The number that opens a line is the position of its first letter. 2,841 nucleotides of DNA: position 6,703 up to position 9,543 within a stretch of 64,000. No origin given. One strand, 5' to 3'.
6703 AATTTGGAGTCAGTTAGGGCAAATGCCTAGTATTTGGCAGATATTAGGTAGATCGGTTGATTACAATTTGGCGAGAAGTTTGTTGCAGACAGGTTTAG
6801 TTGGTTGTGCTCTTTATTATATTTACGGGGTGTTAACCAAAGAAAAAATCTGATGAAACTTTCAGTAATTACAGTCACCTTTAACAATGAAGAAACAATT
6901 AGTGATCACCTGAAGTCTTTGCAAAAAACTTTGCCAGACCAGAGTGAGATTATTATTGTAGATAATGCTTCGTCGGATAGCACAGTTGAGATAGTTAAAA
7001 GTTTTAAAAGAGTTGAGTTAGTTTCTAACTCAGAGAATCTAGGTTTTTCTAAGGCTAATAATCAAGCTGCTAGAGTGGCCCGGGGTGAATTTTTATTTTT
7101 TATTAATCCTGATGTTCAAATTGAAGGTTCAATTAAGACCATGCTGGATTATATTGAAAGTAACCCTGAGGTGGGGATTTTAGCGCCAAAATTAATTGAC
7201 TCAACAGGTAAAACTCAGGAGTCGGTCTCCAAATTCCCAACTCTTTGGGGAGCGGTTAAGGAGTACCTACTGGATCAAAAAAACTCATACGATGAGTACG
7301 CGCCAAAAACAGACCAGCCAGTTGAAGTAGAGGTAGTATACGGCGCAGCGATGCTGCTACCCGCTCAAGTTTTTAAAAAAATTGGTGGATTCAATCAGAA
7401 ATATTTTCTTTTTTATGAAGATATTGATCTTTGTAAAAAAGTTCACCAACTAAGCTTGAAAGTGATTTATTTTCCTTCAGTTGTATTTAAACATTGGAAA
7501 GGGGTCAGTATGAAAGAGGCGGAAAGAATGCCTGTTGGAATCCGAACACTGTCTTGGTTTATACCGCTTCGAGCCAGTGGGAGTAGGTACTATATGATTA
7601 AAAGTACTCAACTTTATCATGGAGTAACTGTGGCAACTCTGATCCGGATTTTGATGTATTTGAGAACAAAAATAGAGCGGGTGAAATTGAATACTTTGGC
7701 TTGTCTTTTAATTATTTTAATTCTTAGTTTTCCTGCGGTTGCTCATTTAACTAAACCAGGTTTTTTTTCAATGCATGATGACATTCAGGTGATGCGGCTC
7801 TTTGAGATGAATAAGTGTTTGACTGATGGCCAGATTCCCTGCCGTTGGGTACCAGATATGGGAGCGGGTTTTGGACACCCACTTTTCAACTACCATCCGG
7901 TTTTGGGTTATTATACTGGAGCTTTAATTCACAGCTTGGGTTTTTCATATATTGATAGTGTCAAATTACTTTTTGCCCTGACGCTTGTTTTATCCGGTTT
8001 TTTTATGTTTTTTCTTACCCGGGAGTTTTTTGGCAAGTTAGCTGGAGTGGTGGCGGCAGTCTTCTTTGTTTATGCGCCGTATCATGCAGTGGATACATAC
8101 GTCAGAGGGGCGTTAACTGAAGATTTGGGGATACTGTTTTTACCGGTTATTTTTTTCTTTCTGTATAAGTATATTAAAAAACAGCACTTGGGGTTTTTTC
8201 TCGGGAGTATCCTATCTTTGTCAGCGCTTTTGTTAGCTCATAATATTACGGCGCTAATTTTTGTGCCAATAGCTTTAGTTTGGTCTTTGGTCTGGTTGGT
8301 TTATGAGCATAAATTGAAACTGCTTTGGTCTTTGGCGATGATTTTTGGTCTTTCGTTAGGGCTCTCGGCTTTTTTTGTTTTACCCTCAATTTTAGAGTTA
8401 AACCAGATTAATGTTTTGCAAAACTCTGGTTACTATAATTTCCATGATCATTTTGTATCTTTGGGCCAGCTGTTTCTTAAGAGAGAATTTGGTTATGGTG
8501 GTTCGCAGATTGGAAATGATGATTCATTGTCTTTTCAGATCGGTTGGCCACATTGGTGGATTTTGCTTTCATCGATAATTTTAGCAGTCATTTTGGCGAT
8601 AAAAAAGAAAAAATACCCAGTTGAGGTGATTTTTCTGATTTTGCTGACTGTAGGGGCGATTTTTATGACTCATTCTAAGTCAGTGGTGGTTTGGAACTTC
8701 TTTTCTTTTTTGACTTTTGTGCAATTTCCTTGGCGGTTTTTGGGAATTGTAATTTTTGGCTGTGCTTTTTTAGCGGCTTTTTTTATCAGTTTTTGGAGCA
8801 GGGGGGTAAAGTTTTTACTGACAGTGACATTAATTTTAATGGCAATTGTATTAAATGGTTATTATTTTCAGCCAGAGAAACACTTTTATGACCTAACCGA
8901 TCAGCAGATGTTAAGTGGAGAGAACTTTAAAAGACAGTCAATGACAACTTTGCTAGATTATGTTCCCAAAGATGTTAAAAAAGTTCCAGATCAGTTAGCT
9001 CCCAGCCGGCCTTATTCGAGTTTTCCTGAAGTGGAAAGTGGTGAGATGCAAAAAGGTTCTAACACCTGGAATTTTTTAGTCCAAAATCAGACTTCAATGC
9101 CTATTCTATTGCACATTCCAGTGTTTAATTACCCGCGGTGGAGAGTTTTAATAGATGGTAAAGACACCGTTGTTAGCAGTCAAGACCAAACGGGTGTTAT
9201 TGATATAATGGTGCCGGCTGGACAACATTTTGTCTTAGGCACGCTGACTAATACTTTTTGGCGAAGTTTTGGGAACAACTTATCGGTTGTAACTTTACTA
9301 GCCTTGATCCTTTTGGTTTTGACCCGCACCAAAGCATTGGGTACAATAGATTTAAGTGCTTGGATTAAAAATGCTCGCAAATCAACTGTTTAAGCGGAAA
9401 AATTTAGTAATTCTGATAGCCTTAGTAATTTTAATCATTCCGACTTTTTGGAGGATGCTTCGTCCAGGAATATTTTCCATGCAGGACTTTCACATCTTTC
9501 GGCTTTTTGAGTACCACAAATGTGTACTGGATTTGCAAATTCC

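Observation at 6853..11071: GT-A::GT-C-like fusion protein followed by a standalone copy of its membrane half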

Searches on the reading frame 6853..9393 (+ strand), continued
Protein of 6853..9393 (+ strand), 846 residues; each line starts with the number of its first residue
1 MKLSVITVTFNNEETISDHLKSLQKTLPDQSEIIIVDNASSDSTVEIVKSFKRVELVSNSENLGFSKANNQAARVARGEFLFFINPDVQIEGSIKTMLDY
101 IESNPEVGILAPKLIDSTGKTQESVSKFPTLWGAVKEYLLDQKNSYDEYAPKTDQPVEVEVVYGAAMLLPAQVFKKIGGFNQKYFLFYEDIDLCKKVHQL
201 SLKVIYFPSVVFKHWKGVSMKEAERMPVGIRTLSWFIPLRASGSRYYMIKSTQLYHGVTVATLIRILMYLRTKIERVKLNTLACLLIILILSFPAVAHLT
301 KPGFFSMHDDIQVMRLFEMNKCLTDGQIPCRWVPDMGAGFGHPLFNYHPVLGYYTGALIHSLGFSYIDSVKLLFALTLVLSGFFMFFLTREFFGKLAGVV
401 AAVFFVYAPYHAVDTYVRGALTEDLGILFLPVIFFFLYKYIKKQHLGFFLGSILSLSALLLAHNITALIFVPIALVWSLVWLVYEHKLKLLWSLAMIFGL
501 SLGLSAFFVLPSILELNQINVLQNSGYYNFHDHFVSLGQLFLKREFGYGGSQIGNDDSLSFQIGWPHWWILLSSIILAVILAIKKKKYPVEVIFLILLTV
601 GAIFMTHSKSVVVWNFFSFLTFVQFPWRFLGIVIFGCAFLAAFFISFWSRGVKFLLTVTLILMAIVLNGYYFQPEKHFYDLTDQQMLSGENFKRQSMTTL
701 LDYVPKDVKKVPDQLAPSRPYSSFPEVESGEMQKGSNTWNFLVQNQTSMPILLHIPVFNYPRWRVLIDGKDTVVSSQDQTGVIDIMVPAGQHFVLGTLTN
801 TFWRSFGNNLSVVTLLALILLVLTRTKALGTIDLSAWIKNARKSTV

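Call 89: search_protein_representatives(alignment_id=A1)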
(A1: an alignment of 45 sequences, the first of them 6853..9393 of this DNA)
Query: 45 sequences, 815 profile positions. Proteins with E-value up to 0.001 (for the whole library): 509248; up to 1e-10: 155859; up to 1e-30: 23674. The best 150 are listed.
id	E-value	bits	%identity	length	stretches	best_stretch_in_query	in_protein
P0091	0.0e+00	1393.9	-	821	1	1-808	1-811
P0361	0.0e+00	1033.8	-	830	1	2-811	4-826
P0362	2.7e-265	899.1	-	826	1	2-803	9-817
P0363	5.6e-233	792.2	-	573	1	258-808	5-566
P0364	3.3e-232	789.7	-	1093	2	261-811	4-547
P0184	3.4e-217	740.0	-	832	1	2-810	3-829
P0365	9.1e-207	705.5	-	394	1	1-414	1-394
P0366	2.2e-206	704.3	-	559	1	262-810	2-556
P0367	2.9e-203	694.0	-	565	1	259-806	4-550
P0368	7.0e-186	636.5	-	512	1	307-810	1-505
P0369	2.5e-183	628.0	-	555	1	264-805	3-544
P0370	1.3e-178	612.4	-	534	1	289-813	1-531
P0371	7.8e-173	593.3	-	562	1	263-810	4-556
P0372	3.1e-172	591.3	-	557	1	262-810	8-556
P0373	6.2e-172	590.3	-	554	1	261-811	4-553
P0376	9.1e-171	586.5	-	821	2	262-804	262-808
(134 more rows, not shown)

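Call 92: search_solved_structures(query=P0376, max_evalue=0.001)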
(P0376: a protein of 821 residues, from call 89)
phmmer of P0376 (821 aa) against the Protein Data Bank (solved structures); distinct sequences matched with E-value up to 0.001: 16.
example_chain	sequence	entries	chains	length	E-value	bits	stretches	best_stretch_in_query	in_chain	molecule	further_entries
5eke_A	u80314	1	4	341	9.3e-20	73.6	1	6-146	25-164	Uncharacterized glycosyltransferase sll0501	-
5ekp_C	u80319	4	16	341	1.2e-19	73.3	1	6-147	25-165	Uncharacterized glycosyltransferase sll0501 | Glycosyltransferase sll0501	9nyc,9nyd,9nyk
9nye_A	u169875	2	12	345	1.2e-19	73.2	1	6-147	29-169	Glycosyltransferase sll0501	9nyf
9bhc_C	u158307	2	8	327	3e-15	58.7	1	9-169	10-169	Undecaprenyl-phosphate 4-deoxy-4-formamido-L-arabinose transferase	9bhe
8vxh_A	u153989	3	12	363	4.4e-15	58.2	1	9-169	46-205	Undecaprenyl-phosphate 4-deoxy-4-formamido-L-arabinose transferase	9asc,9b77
9hwj_A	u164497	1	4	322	3e-12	48.8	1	9-170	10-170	Undecaprenyl-phosphate 4-deoxy-4-formamido-L-arabinose transferase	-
5mlz_A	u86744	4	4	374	2.4e-11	45.8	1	8-168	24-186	Dolichol monophosphate mannose synthase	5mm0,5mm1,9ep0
5hea_A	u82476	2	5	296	2.7e-09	39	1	8-122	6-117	Putative glycosyltransferase (GalT1)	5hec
8bz8_A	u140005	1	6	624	3.4e-06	28.7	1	4-125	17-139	Glycosyltransferase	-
8bz4_A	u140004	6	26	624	3.5e-06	28.7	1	4-125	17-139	Glycosyltransferase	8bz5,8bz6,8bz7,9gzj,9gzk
3bcv_A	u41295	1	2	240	1.1e-05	27.1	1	9-101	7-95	Putative glycosyltransferase protein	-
6p61_A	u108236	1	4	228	4.7e-05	25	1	9-103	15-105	Glycosyltransferase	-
2z87_A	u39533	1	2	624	0.00027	22.5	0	8-100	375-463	Chondroitin synthase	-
2z86_A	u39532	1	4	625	0.00027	22.5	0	8-100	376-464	Chondroitin synthase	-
9jma_A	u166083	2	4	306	0.00042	21.8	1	8-122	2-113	GalNAc(5)-diNAcBac-PP-undecaprenol beta-1,3-glucosyltransferase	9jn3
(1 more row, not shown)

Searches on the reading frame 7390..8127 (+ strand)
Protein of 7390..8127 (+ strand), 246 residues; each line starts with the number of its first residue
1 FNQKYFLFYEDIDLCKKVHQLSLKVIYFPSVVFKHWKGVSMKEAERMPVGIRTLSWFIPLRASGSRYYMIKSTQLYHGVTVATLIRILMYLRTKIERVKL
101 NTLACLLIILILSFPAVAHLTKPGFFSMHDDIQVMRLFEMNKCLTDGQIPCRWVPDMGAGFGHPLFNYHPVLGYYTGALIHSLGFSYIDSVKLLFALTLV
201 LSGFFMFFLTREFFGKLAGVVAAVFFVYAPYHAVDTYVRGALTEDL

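Call 98: find_related_loci(query=window:7390-8127:+, collection=metagenome_contigs, flank=4000)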
Query window:7390-8127:+ (246 aa) in metagenome_contigs; peptide patterns used: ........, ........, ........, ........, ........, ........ (x = any residue, [..] = any of these).
195 stretches matched a pattern; 13 encode a relative of the query (tblastn E <= 1e-3); 13 distinct loci.
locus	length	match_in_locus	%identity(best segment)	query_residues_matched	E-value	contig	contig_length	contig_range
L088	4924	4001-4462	62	92-245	1e-66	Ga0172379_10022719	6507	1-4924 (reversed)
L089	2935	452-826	67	120-244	2e-58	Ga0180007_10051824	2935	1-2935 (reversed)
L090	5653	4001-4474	51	86-245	9e-58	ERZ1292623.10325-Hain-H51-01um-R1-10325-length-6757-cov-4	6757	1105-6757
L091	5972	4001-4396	64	113-244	6e-56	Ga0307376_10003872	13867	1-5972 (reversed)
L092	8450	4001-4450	57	95-244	4e-56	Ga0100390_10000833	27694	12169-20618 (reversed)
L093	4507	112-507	64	113-244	6e-56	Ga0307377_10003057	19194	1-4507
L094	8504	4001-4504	50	71-244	2e-55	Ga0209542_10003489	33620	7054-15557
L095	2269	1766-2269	50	71-244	2e-55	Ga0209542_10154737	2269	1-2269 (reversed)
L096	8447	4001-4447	59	96-245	2e-58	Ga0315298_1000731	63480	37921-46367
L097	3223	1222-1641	53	105-244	5e-48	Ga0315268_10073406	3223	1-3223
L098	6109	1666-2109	47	98-244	6e-46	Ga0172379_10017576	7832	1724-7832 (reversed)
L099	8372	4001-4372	51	121-244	2e-43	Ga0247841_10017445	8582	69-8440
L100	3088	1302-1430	53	1-43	9e-10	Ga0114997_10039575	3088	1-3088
